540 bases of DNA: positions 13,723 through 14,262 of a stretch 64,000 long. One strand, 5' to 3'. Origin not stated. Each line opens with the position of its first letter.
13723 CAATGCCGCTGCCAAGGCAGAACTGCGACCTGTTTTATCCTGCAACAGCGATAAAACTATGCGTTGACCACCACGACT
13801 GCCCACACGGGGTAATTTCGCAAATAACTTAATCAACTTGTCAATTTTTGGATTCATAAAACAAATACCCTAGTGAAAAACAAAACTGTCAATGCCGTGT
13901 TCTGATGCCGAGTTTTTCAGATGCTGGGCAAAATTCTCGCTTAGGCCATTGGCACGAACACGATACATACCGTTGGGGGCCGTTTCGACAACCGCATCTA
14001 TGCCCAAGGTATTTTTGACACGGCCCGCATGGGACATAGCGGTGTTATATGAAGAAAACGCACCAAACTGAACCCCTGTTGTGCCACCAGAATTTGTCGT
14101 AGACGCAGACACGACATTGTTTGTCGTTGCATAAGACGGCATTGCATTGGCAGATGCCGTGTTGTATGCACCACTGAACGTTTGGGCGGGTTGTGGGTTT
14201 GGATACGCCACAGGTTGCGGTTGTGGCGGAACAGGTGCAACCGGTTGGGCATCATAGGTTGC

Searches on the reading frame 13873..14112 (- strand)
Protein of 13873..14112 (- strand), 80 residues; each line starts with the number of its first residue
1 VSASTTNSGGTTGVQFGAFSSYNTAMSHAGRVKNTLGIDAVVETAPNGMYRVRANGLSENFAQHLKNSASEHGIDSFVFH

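Call 60: search_protein_families(library=pfam, proteins=[window:13873-14112:-], max_evalue=1)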
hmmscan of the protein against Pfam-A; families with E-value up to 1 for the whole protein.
window:13873-14112:- (80 aa): 2 families
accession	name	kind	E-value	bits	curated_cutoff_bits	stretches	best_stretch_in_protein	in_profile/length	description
PF05036.18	SPOR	-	0.00012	22.7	21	1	10-78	3-74/76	SPOR domain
PF19777.4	DUF6263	-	0.037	14.1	26.7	1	21-75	49-102/196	Family of unknown function (DUF6263)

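Call 86: find_homologous_proteins(query=window:13873-14112:-, max_evalue=0.001)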
Query window:13873-14112:- (80 aa): 3 proteins with E <= 0.001 among 4 candidates.
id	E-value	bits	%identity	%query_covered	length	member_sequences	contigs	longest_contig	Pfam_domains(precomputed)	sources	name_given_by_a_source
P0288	6.8e-23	98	66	91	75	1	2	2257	PF05036.19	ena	-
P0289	2.6e-19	87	63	91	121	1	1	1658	PF05036.19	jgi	-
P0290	5.3e-19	86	59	88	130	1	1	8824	PF05036.19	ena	-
